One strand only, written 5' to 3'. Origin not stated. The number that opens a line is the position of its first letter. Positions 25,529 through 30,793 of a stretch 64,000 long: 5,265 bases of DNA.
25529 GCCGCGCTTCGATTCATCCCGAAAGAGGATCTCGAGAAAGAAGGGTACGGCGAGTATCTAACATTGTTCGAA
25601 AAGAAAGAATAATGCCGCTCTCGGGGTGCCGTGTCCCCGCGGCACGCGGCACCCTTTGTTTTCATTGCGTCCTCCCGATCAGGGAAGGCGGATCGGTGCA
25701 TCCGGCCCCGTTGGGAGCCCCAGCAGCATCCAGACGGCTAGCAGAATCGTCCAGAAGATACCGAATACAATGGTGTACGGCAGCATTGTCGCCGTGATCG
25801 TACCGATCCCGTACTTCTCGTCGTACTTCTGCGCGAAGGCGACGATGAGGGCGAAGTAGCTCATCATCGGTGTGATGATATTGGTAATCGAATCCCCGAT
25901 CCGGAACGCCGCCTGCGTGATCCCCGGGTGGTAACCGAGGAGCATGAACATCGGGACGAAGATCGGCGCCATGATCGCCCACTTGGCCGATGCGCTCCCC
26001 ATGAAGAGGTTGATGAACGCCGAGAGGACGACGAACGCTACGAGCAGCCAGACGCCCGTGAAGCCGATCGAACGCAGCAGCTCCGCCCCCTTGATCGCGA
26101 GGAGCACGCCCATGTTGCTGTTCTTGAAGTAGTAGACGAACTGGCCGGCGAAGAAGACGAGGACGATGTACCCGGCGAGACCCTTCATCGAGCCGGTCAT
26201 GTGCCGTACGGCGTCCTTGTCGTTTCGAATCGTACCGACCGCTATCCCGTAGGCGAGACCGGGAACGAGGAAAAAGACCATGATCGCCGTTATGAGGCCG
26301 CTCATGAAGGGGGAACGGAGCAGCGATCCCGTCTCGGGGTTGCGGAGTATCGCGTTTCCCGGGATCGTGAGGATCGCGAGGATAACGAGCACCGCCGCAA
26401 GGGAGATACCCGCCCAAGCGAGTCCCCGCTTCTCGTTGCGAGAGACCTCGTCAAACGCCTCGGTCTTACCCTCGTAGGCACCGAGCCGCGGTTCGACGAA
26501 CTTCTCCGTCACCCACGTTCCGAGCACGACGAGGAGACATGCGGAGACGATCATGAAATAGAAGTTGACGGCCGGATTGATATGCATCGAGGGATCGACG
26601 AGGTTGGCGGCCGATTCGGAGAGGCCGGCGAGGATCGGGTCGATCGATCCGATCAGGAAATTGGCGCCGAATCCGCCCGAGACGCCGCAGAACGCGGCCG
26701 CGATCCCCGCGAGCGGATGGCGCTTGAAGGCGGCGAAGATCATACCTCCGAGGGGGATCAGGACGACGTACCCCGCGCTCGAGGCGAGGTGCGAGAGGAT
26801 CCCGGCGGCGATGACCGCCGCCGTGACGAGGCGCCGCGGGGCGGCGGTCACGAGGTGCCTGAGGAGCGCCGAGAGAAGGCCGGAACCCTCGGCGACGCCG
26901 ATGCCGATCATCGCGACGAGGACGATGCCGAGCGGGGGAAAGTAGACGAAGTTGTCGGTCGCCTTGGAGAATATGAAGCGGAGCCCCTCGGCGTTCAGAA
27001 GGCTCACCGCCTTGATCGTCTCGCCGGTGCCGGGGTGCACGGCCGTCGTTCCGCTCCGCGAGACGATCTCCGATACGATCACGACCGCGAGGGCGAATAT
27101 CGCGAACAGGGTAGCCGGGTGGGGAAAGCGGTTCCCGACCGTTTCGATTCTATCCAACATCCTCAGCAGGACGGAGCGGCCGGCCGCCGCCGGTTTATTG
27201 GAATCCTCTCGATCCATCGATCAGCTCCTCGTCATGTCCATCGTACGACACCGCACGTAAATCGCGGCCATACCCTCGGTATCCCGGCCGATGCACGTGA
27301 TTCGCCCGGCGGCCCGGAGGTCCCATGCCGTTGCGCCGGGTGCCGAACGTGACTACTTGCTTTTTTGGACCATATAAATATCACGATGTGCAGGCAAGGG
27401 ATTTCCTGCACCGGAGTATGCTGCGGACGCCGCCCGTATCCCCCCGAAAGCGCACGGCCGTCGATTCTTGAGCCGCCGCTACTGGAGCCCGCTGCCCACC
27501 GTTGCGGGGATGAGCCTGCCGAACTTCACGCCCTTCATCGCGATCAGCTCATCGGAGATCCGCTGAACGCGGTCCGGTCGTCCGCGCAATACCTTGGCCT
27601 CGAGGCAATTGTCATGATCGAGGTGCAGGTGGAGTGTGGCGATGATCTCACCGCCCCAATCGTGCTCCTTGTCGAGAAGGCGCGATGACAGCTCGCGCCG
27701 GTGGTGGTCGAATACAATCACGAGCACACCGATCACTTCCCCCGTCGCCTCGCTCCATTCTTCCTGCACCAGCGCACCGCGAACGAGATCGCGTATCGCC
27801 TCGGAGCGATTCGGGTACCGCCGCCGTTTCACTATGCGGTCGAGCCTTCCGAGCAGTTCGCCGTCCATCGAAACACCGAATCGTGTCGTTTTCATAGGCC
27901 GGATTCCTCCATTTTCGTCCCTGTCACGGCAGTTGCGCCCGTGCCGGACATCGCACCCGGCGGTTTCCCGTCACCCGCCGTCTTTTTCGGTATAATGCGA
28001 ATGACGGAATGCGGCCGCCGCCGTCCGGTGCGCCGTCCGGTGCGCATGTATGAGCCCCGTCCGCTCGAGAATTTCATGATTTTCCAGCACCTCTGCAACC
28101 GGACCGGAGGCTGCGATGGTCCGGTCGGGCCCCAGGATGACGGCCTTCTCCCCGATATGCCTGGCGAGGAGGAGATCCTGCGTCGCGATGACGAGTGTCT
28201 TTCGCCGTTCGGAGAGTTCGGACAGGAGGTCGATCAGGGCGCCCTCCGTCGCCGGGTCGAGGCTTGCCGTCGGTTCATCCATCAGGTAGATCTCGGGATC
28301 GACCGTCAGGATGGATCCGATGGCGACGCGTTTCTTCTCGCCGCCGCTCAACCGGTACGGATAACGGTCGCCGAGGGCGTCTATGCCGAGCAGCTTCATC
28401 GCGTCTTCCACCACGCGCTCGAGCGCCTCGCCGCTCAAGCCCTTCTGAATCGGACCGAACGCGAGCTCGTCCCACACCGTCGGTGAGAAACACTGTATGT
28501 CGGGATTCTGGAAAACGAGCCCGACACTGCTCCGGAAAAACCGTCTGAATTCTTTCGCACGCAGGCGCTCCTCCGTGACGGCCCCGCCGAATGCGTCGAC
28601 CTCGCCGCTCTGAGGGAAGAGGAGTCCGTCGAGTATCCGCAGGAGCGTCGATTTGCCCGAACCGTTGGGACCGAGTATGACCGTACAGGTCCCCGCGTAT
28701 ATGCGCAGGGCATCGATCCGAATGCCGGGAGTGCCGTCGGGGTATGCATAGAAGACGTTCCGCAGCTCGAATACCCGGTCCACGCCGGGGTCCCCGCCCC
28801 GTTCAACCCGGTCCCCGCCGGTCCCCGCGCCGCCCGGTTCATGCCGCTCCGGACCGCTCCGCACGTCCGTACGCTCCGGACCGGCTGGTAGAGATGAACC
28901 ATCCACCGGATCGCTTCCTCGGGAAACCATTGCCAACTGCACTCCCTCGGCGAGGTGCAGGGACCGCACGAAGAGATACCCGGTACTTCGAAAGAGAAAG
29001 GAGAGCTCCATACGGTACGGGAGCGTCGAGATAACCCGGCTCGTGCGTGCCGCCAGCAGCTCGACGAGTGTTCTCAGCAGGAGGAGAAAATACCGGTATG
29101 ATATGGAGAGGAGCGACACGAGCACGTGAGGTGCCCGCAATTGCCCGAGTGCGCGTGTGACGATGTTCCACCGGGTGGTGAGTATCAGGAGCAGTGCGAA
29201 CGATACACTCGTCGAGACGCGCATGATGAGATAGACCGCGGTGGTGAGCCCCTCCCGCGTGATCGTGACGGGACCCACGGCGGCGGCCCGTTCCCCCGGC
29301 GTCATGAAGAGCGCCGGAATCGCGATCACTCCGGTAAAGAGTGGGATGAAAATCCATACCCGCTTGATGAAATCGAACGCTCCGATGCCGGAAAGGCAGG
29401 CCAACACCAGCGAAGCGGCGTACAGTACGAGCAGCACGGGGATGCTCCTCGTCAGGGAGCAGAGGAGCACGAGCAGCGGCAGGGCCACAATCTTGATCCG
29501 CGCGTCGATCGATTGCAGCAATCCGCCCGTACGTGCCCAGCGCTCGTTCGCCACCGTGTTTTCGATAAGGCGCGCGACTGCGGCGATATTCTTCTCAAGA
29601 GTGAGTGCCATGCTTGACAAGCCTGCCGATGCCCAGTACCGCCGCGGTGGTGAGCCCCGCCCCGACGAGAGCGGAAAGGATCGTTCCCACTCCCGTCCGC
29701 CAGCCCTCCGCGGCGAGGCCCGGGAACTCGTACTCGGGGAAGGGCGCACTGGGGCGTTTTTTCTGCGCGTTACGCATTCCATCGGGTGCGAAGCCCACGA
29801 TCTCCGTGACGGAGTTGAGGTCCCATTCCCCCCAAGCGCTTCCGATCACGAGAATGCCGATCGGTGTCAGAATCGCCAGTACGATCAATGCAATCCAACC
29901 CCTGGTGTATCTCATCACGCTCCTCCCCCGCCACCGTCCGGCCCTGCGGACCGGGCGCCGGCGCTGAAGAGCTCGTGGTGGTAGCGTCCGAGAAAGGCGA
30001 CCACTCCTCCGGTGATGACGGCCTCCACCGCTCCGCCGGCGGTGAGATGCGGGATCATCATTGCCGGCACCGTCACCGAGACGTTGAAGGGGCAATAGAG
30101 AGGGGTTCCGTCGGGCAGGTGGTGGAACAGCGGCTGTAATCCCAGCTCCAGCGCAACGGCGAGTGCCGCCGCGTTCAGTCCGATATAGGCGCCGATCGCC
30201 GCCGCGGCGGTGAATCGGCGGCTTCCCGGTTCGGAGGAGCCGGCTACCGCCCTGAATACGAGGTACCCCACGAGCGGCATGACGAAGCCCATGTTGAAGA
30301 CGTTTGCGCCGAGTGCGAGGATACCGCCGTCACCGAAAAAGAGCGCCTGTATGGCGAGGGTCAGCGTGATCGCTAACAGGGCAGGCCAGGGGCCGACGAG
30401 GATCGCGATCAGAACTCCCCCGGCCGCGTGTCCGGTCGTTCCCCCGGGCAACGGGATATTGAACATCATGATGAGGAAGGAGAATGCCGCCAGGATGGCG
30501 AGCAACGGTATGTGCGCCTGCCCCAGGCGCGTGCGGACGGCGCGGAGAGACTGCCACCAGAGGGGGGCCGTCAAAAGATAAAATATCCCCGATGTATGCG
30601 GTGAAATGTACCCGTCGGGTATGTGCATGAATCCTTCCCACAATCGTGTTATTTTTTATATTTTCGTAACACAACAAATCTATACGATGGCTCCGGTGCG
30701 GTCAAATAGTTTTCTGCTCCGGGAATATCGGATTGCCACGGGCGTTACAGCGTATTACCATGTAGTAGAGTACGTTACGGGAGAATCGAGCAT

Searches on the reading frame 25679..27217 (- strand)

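Call 38: search_protein_families(library=pfam, proteins=[window:25679-27217:-], max_evalue=0.001)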
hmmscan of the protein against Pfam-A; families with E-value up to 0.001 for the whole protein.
window:25679-27217:- (512 aa): 4 families
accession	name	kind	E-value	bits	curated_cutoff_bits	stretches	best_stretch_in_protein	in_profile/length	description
PF03806.19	ABG_transport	-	1.4e-198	660.7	27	1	19-510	1-501/502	AbgT putative transporter family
PF03553.21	Na_H_antiporter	-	1.3e-07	31.6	23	1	227-431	48-240/303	Na+/H+ antiporter family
PF02667.20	SCFA_trans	-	1.4e-06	28.1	27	1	337-466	301-430/453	Short chain fatty acid transporter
PF03606.21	DcuC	-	0.0004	19.5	23.1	1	219-492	195-458/461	C4-dicarboxylate anaerobic carrier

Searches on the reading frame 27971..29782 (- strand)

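Call 38: search_protein_families(library=pfam, proteins=[window:27971-29782:-], max_evalue=0.001)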
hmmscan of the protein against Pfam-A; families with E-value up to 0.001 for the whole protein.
window:27971-29782:- (603 aa): 7 families
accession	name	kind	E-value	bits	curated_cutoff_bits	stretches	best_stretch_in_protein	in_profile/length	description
PF02361.21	CbiQ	-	3.5e-28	99.2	25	1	89-289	5-207/216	Cobalt transport protein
PF00005.33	ABC_tran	-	3.1e-26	93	25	1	359-506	6-137/137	ABC transporter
PF13304.12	AAA_21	-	2.6e-15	57.7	27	2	366-418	1-56/304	AAA domain, putative AbiEii toxin, Type IV TA system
PF02463.25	SMC_N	-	4.5e-09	36.5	40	1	365-538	25-201/220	RecF/RecN/SMC N terminal domain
PF13476.12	AAA_23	-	6.4e-05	24.1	27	1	366-398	21-53/201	AAA domain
PF13175.12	AAA_15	-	7.3e-05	23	32.1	0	366-388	25-47/374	AAA ATPase domain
PF13555.12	AAA_29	-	0.00026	21.1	27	1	364-392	23-50/61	P-loop containing region of AAA domain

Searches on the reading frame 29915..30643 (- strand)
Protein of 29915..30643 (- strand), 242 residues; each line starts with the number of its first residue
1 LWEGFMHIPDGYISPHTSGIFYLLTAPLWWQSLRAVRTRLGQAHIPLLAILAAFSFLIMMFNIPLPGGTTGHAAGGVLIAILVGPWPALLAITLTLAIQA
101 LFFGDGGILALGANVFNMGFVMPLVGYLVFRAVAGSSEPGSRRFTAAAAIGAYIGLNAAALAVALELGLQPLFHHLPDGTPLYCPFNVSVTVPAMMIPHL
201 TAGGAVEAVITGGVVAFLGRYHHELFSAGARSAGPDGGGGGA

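Call 38: search_protein_families(library=pfam, proteins=[window:29915-30643:-], max_evalue=0.001)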
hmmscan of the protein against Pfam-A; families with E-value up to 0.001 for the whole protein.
window:29915-30643:- (242 aa): 1 family
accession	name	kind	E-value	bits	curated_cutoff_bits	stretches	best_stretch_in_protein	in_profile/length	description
PF01891.21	CbiM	-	1e-58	199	23.1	1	7-225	1-205/205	Cobalt uptake substrate-specific transmembrane region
